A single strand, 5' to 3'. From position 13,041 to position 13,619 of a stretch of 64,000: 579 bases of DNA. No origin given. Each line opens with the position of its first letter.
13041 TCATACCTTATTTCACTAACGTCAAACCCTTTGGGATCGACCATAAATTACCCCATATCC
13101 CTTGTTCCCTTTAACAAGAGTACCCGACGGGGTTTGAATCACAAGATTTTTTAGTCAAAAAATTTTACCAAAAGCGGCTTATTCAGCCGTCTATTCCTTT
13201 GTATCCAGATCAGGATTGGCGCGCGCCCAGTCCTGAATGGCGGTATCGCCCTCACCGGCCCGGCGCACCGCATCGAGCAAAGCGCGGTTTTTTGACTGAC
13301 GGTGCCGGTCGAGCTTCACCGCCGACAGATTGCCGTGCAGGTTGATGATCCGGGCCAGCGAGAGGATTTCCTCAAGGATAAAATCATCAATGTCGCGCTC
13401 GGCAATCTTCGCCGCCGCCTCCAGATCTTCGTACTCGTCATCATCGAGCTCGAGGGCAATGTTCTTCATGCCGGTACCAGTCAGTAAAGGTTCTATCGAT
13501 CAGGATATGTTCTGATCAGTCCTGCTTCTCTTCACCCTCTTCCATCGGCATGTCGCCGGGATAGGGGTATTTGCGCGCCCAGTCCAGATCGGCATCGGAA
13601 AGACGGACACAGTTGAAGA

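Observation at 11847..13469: GNAT toxin sandwiched between two paralogous RHH antitoxin-like genes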

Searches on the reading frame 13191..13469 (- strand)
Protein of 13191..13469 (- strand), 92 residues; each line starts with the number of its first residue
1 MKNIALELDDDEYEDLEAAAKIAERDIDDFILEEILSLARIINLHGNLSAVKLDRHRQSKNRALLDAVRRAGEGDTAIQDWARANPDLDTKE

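Call 4: search_protein_families(library=pfam, proteins=[window:13191-13469:-], max_evalue=1)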
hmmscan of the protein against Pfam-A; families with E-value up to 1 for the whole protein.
window:13191-13469:- (92 aa): 4 families
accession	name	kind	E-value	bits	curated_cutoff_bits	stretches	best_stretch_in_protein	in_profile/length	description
PF08681.18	TacA1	-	0.0031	17.9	21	1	5-40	3-38/80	Antitoxin TacA 1-like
PF16266.10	DUF4919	-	0.078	13.3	29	1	9-81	67-138/186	Domain of unknown function (DUF4919)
PF00619.27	CARD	-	0.11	12.9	23.9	1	50-73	38-61/85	Caspase recruitment domain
PF03533.19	SPO11_like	-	0.13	12.8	24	1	53-76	15-34/43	SPO11 homologue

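Call 5: search_protein_families(library=ncbifam, proteins=[window:13191-13469:-], max_evalue=1)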
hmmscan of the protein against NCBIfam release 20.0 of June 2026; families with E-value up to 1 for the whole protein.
window:13191-13469:- (92 aa): 0 families

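Call 9: find_homologous_proteins(query=window:13191-13469:-, max_evalue=0.1)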
Query window:13191-13469:- (92 aa): 1 proteins with E <= 0.1 among 11 candidates.
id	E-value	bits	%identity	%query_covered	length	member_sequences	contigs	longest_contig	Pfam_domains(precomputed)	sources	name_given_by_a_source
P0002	8.1e-49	181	97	100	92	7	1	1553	-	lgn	-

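Call 17: search_solved_structures(query=A2, max_evalue=10, show_alignments=3)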
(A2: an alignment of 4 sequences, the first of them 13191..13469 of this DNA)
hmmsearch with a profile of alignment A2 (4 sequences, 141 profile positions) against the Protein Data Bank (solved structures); distinct sequences matched with E-value up to 10: 8.
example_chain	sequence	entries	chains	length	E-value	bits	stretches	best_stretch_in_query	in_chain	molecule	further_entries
1x93_A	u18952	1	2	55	0.0055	19.8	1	3-48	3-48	hypothetical protein HP0222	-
2an7_A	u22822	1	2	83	0.086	15.9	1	1-35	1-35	Protein parD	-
6ajn_C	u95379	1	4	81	0.33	14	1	3-35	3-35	DUF1778 domain-containing protein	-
6ajm_C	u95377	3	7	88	0.35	13.9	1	3-35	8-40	DUF1778 domain-containing protein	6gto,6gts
7obi_A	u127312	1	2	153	0.51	13.4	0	50-99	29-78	CTPR-rv4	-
8oyv_A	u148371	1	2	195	0.52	13.4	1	13-70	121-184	De novo designed soluble Claudin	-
7dmf_A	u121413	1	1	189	1.5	11.9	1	10-52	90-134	Designed protein EXTD-3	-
2klz_A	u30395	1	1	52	2.2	11.3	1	10-57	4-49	Ataxin-3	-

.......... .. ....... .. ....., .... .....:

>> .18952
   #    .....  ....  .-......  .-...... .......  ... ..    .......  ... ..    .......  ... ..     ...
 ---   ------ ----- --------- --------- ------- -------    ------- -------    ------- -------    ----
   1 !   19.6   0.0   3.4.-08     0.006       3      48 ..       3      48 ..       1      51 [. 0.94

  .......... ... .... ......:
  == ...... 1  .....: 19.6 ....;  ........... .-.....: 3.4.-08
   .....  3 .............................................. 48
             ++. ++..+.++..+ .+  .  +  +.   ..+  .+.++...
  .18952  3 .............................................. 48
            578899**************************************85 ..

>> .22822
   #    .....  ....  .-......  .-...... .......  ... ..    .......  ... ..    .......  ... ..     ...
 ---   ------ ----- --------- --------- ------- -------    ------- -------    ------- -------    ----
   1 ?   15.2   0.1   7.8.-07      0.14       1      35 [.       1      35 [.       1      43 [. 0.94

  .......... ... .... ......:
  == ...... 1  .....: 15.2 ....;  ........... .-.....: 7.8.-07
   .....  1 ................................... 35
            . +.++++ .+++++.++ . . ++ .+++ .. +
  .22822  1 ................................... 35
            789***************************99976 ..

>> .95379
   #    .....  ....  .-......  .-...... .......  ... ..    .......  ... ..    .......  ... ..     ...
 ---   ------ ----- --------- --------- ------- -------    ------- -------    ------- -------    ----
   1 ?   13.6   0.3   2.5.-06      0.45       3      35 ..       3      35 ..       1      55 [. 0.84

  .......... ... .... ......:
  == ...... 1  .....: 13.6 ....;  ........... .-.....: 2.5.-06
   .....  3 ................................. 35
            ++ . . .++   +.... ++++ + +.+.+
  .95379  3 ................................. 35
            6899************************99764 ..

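Call 35: find_related_loci(query=A6, collection=genome_contigs, flank=4000)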
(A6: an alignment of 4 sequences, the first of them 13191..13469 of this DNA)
Query A6 (92 aa) in genome_contigs; peptide patterns used: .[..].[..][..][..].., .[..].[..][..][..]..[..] (x = any residue, [..] = any of these).
600 stretches matched a pattern, but none encodes a relative of the query by tblastn (E <= 1e-3).

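Call 40: search_protein_families(library=pfam, alignment_id=A4, max_evalue=1)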
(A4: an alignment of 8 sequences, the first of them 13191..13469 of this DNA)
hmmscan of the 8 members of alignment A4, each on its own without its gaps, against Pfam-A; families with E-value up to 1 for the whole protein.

A. member 1, window:13191-13469:- (92 aa): 4 families
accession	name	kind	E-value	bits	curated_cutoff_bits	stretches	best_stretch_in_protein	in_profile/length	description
PF08681.18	TacA1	-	0.0031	17.9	21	1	5-40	3-38/80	Antitoxin TacA 1-like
PF16266.10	DUF4919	-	0.078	13.3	29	1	9-81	67-138/186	Domain of unknown function (DUF4919)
PF00619.27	CARD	-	0.11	12.9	23.9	1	50-73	38-61/85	Caspase recruitment domain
PF03533.19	SPO11_like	-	0.13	12.8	24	1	53-76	15-34/43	SPO11 homologue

B. families by the number of members that match (of 8 scanned): 11 families
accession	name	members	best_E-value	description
PF08681.18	TacA1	4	0.0025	Antitoxin TacA 1-like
PF09386.16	ParD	3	0.00024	Antitoxin ParD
PF21983.2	NikA-like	2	0.02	Mobilization protein NikA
PF23805.1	DUF7180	2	0.19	Family of unknown function (DUF7180)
PF20115.4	DUF6505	1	0.0052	Family of unknown function (DUF6505)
PF03127.19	GAT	1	0.037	GAT domain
PF09351.15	DUF1993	1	0.057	Domain of unknown function (DUF1993)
PF16266.10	DUF4919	1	0.078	Domain of unknown function (DUF4919)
PF00619.27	CARD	1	0.11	Caspase recruitment domain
PF03533.19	SPO11_like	1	0.13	SPO11 homologue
PF01402.27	RHH_1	1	0.22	Ribbon-helix-helix protein, copG family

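Call 41: search_solved_structures(query=A4, max_evalue=10, show_alignments=5)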
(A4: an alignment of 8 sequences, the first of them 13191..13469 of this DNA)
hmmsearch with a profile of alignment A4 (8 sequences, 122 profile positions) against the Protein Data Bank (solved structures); distinct sequences matched with E-value up to 10: 7.
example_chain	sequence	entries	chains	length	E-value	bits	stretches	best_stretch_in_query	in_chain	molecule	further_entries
1x93_A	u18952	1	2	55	0.045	17.1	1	3-47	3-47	hypothetical protein HP0222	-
6ajn_C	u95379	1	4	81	0.069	16.5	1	2-34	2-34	DUF1778 domain-containing protein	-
6ajm_C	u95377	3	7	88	0.079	16.3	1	2-34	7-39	DUF1778 domain-containing protein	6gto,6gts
7dmf_A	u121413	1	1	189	0.13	15.6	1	9-50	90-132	Designed protein EXTD-3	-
2an7_A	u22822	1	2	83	0.15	15.4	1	1-35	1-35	Protein parD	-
1h3o_B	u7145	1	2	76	0.25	14.7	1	27-60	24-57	TRANSCRIPTION INITIATION FACTOR TFIID 20/15 KDA SUBUNITS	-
30ff_DL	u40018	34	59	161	1.1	12.7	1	28-60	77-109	Transcription initiation factor TFIID subunit 12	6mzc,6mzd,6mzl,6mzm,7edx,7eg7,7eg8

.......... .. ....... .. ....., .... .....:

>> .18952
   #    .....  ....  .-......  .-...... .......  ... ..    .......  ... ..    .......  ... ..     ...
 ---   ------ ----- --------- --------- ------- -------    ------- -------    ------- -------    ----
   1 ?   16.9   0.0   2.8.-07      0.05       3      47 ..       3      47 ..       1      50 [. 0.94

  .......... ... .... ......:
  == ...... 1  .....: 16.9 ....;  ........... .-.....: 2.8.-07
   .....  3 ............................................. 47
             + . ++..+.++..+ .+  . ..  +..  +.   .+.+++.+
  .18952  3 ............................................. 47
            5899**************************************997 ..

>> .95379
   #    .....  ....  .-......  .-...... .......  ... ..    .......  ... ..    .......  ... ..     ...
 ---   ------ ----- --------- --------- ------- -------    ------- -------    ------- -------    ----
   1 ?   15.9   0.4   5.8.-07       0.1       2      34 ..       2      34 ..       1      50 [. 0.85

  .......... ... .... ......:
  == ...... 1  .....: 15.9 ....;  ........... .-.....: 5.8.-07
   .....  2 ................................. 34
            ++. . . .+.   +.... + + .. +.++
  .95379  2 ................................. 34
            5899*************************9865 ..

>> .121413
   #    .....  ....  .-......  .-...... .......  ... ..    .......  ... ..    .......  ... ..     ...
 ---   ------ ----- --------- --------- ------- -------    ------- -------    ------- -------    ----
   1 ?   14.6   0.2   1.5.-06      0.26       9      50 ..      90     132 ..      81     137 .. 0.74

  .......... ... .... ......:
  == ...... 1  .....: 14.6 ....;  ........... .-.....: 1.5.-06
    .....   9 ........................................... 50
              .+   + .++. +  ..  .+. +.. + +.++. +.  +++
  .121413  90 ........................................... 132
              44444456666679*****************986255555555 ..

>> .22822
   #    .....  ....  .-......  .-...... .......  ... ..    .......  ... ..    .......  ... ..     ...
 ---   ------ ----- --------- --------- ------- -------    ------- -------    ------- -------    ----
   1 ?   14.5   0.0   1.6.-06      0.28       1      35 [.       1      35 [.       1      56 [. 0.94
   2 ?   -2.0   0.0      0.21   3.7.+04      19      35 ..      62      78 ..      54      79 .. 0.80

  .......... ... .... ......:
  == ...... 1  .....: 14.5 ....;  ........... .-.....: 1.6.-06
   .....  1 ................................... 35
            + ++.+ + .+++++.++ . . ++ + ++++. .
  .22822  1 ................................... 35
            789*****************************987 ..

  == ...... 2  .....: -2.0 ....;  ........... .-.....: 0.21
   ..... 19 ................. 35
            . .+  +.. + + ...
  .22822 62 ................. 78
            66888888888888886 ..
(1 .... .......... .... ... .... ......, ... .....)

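Call 86: search_protein_families(library=padloc, proteins=[window:13191-13469:-], max_evalue=0.1)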
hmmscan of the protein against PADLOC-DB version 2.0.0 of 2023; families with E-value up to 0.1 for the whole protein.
window:13191-13469:- (92 aa): 0 families

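Call 87: search_protein_families(library=phrogs, proteins=[window:13191-13469:-], max_evalue=0.1)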
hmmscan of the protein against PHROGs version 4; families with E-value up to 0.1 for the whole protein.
window:13191-13469:- (92 aa): 1 family
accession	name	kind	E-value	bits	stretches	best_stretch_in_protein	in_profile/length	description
phrog_17078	-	unknown function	0.031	15.9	0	27-71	35-77/84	-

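Call 89: search_dna_similar(query=window:13191-13469:-, collection=plasmids, mode=protein, max_evalue=0.01, max_rows=15)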
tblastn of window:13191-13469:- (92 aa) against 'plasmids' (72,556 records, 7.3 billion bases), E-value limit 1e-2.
Records with a match: 1; places in all: 1; records where one place covers at least 80% of the query: 0.
Best place of each record, by identity: <60% 1.
By first word of the organism name: Marinibacterium 1.
By predicted mobility (MOB-suite, as given by PLSDB): non-mobilizable 1.
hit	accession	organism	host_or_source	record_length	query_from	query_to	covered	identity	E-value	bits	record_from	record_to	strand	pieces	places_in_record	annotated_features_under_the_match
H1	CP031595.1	Marinibacterium anthonyi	Isolate culture,marine surface water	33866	21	82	67%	51.6%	1e-9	60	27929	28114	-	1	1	relA: Bifunctional (p)ppGpp synthase/hydrolase RelA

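Call 91: get_annotated_region(hit=H1, flank=4000)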
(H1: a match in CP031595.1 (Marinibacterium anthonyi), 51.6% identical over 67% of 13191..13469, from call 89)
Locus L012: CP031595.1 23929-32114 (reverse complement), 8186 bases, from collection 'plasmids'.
description: Marinibacterium anthonyi strain La 6 plasmid pLA6_010, complete sequence
organism: Marinibacterium anthonyi (NCBI taxid 2301217)
taxonomy: Bacteria; Pseudomonadota; Alphaproteobacteria; Rhodobacterales; Paracoccaceae; Marinibacterium; Marinibacterium anthonyi
host: -; source: Isolate culture,marine surface water; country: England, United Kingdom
typing (MOB-suite, as given by PLSDB): non-mobilizable
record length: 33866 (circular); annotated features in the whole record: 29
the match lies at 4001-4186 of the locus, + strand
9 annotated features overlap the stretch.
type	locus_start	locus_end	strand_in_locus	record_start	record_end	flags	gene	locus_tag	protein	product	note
CDS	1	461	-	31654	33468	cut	traG_8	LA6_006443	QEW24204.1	Conjugal transfer protein TraG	-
CDS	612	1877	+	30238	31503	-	spoVK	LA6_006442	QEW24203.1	Stage V sporulation protein K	-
CDS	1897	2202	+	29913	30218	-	-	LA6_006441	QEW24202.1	hypothetical protein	-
CDS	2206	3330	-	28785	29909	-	-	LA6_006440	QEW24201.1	hypothetical protein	-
CDS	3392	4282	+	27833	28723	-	relA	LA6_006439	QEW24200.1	Bifunctional (p)ppGpp synthase/hydrolase RelA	-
CDS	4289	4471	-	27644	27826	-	-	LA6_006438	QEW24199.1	hypothetical protein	-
CDS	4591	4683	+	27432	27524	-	-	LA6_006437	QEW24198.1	hypothetical protein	-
CDS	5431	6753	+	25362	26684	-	mobA_2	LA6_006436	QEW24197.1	DNA strand transferase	-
CDS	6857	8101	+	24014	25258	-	dcm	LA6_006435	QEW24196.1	DNA-cytosine methyltransferase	-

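Call 94: search_protein_families(library=pfam, proteins=[L012:3392-4282:+, L012:2206-3330:-, L012:1897-2202:+, L012:612-1877:+, L012:4289-4471:-], max_evalue=0.01)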
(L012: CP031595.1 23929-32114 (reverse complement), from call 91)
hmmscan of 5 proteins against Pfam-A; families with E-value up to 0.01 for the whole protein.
L012:3392-4282:+ (296 aa): 1 family
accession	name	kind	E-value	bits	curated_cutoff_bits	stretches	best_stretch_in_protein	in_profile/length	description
PF13328.12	HD_4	-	3.4e-09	37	27.2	1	24-109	3-84/156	HD domain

L012:2206-3330:- (374 aa): 1 family
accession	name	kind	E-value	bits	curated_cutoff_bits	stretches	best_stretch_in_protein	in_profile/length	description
PF18731.6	HEPN_Swt1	-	3.2e-08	34.3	27.5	1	249-371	7-115/115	Swt1-like HEPN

L012:1897-2202:+ (101 aa): 0 families

L012:612-1877:+ (421 aa): 10 families
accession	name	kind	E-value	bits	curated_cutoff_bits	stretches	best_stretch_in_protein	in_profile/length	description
PF00004.35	AAA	-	4.9e-18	66.3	21.2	1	189-321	2-130/131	ATPase family associated with various cellular activities (AAA)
PF17866.7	AAA_lid_6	-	5.7e-13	49.1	24.3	1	347-413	3-60/60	AAA lid domain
PF05496.18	RuvB_N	-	5.3e-06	26.7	27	1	148-289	6-116/159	Holliday junction DNA helicase RuvB P-loop domain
PF13401.12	AAA_22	-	2.1e-05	25.3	27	0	187-209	7-29/130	AAA domain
PF07728.20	AAA_5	-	3.1e-05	24.4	22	1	187-261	1-79/139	AAA domain (dynein-related subfamily)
PF20720.3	nSTAND3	-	0.0013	18.9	27.2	1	187-213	19-45/155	Novel STAND NTPase 3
PF01078.27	Mg_chelatase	-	0.0018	18.2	20.3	0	187-205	24-42/207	Magnesium chelatase, subunit ChlI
PF06309.17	Torsin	-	0.0036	17.9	27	1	169-209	37-77/127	Torsin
PF13238.12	AAA_18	-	0.004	18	29.4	0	190-216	3-25/128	AAA domain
PF13521.12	AAA_28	-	0.0086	16.7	27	1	189-209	3-23/164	AAA domain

L012:4289-4471:- (60 aa): 0 families

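Call 96: search_dna_similar(query=L012:3935-4282:+, collection=plasmids, mode=protein, max_evalue=0.01, max_rows=20)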
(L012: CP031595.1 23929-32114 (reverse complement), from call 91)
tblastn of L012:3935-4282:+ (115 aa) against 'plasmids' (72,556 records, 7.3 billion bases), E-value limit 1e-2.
Records with a match: 1; places in all: 1; records where one place covers at least 80% of the query: 1.
Best place of each record, by identity: >=99% 1.
By first word of the organism name: Marinibacterium 1.
By predicted mobility (MOB-suite, as given by PLSDB): non-mobilizable 1.
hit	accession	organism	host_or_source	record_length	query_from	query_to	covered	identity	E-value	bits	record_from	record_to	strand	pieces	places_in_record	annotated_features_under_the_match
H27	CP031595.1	Marinibacterium anthonyi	Isolate culture,marine surface water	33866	1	115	100%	100.0%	2e-53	185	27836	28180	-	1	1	relA: Bifunctional (p)ppGpp synthase/hydrolase RelA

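Call 104: find_related_loci(query=A6, collection=viral_contigs, flank=3000)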
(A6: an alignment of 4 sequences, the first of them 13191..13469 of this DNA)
Query A6 (92 aa) in viral_contigs; peptide patterns used: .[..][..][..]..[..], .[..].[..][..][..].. (x = any residue, [..] = any of these).
587 stretches matched a pattern, but none encodes a relative of the query by tblastn (E <= 1e-3).
